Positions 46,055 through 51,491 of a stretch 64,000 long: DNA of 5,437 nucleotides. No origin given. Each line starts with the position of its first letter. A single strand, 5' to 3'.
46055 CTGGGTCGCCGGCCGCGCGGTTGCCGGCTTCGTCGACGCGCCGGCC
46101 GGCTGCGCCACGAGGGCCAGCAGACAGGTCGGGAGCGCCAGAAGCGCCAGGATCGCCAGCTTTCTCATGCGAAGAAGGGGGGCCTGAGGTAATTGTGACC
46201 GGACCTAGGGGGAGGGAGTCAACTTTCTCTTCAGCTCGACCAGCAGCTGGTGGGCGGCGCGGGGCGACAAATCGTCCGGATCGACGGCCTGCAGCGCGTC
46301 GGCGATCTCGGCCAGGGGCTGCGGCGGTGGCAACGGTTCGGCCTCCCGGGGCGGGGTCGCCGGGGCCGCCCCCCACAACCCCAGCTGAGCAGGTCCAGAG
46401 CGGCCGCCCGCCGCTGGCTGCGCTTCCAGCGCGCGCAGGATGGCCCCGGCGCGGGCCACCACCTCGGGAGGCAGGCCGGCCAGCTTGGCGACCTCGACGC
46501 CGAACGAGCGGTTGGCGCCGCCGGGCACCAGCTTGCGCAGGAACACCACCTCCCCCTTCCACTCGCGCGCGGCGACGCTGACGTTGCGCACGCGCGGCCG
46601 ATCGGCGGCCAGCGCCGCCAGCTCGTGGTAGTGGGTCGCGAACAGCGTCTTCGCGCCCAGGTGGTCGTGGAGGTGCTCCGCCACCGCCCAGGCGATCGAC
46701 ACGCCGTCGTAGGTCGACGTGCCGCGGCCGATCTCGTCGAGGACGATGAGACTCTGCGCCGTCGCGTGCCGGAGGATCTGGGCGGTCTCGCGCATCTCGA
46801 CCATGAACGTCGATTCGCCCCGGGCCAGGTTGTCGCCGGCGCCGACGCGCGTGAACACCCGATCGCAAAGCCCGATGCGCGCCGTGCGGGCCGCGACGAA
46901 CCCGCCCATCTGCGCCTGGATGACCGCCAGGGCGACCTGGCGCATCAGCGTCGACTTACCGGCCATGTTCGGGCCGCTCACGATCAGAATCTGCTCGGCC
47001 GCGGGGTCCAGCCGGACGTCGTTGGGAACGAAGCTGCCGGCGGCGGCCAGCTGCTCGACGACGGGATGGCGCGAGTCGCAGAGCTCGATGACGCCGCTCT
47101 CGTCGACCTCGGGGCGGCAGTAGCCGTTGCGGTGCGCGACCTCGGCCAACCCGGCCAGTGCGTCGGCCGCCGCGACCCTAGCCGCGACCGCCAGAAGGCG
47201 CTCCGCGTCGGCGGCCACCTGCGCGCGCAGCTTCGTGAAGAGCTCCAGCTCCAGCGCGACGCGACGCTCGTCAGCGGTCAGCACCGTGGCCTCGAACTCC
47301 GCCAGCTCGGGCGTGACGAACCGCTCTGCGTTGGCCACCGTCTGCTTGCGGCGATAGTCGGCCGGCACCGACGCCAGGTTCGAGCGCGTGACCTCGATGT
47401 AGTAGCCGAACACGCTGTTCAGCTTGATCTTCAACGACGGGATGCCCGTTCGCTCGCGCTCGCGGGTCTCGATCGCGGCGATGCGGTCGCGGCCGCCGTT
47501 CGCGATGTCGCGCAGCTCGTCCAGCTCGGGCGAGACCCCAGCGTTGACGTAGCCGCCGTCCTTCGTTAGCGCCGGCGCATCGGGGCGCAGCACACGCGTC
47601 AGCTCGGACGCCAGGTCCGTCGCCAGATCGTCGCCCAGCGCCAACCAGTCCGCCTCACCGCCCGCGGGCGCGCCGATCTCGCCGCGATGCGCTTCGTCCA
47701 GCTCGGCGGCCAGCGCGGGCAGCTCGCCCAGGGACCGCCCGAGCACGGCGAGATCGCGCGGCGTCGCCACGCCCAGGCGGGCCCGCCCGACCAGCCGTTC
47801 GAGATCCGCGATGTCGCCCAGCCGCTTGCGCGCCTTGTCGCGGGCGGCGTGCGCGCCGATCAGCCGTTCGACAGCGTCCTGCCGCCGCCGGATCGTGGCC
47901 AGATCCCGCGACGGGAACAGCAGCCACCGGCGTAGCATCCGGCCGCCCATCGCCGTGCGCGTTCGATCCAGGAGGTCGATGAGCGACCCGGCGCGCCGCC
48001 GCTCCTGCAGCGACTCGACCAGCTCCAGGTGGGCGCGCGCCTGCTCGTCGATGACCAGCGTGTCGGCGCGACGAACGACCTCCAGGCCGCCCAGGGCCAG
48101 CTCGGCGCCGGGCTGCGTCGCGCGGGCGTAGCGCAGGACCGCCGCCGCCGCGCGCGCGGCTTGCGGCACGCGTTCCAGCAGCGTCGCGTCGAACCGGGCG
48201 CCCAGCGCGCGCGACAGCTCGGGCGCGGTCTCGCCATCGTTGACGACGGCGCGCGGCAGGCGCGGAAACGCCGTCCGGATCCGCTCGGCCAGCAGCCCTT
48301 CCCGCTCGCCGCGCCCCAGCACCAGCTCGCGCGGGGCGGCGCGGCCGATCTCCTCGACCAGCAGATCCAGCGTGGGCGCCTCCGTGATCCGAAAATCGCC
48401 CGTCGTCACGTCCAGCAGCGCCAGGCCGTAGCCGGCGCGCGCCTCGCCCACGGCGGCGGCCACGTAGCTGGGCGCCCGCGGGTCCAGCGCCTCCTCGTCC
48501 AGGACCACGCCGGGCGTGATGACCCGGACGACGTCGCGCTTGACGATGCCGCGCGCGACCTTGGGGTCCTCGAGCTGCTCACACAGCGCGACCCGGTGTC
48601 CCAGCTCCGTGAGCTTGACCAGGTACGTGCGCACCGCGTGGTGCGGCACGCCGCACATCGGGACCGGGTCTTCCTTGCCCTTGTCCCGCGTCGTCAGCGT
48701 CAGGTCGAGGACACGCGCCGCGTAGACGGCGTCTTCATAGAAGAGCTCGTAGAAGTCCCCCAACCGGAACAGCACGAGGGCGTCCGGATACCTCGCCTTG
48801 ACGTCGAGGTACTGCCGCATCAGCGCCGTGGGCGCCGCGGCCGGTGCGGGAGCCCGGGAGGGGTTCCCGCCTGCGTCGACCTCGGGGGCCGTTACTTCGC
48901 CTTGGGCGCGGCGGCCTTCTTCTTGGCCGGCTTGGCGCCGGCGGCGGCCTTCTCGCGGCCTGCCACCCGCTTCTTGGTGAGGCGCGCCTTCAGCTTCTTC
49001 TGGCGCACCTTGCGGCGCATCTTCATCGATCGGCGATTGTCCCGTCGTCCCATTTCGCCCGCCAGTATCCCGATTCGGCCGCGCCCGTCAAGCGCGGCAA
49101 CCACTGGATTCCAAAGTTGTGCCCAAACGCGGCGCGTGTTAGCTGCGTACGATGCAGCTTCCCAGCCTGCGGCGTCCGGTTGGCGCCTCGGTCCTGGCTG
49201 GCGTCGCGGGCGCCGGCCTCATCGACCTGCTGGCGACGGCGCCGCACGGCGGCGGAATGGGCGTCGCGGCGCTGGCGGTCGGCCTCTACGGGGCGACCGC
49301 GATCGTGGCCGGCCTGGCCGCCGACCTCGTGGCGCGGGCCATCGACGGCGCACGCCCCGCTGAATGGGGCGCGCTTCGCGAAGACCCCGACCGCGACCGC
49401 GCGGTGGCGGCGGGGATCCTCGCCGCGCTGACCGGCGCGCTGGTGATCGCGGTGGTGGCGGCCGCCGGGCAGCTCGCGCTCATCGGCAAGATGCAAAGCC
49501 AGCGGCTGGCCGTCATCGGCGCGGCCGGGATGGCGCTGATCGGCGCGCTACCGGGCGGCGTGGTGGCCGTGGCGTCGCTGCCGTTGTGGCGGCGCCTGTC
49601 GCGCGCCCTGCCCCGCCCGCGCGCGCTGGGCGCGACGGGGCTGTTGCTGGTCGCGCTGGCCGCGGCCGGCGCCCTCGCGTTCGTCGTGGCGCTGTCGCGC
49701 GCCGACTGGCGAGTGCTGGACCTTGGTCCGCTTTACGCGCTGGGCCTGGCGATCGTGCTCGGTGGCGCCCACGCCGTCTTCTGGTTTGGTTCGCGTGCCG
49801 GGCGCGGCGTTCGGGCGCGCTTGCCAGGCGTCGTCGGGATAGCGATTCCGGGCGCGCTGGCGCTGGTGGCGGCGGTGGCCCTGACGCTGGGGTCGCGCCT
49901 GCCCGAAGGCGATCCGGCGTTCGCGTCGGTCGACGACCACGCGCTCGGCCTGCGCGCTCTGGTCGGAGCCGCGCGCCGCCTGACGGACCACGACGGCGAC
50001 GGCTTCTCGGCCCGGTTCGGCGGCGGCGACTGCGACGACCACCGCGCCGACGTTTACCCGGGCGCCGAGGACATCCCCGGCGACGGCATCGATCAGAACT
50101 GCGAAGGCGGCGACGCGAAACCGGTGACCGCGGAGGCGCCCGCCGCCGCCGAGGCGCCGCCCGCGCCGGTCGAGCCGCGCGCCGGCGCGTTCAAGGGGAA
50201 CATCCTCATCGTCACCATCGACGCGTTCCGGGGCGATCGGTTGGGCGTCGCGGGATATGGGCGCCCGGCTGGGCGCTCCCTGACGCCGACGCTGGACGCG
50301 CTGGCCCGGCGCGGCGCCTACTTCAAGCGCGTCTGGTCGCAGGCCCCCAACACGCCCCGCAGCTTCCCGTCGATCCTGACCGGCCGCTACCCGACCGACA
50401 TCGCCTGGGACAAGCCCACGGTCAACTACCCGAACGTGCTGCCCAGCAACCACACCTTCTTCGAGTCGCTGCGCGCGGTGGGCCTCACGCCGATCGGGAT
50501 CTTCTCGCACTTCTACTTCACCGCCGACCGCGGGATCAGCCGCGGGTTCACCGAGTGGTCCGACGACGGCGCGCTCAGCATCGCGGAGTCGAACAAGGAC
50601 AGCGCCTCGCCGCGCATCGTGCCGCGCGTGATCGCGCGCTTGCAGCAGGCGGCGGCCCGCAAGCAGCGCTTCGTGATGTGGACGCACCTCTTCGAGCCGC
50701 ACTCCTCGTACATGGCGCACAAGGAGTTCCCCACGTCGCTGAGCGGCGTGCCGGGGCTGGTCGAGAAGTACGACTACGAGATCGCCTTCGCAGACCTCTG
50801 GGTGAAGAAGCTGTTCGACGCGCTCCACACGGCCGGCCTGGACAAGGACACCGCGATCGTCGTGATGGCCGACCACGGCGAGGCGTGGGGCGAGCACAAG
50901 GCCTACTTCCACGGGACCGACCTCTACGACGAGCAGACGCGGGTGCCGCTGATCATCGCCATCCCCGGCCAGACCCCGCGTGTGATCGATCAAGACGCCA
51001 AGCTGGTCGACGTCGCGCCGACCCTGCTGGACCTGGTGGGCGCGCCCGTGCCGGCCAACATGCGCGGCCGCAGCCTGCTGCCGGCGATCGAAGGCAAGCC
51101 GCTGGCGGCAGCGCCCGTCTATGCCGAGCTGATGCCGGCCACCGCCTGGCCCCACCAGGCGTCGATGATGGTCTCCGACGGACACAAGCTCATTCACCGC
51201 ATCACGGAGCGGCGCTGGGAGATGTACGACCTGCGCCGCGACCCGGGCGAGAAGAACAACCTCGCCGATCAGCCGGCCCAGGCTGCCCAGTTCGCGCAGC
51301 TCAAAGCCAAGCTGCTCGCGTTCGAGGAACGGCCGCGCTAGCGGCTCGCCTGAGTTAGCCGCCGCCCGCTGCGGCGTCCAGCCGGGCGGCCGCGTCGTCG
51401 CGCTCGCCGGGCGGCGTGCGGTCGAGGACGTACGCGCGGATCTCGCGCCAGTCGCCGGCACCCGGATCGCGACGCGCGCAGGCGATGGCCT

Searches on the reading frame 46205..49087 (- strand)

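Call 44: search_protein_families(library=pfam, proteins=[window:46205-49087:-], max_evalue=0.0001)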
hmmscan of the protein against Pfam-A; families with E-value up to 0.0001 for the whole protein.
window:46205-49087:- (960 aa): 5 families
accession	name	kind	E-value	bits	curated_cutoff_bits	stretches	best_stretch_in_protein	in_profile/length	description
PF00488.27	MutS_V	-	1e-78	264.1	30.2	1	701-888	1-188/188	MutS domain V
PF05192.23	MutS_III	-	3e-42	145.6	34.1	1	349-648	1-194/194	MutS domain III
PF01624.25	MutS_I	-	8.6e-41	139.1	20.6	1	87-199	1-113/113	MutS domain I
PF05190.23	MutS_IV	-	4.4e-28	97.8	22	1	517-607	1-91/92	MutS family domain IV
PF05188.22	MutS_II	-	1.8e-10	41.7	25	1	208-326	2-126/133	MutS domain II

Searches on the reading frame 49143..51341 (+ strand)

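Call 44: search_protein_families(library=pfam, proteins=[window:49143-51341:+], max_evalue=0.0001)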
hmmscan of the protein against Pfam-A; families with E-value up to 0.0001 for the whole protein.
window:49143-51341:+ (732 aa): 4 families
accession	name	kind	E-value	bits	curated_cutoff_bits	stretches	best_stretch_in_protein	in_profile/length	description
PF00884.28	Sulfatase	-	8.9e-38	130.7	25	1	353-633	2-300/301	Sulfatase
PF16347.10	SGSH_C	-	1.1e-20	74.8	29.3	1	583-727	1-151/154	N-sulphoglucosamine sulphohydrolase, C-terminal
PF01663.27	Phosphodiest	-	3.3e-08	34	23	0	543-584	184-225/342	Type I phosphodiesterase / nucleotide pyrophosphatase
PF11617.13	Cu-binding_MopE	-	5.5e-08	33.4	27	1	296-324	1-28/30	Putative metal-binding motif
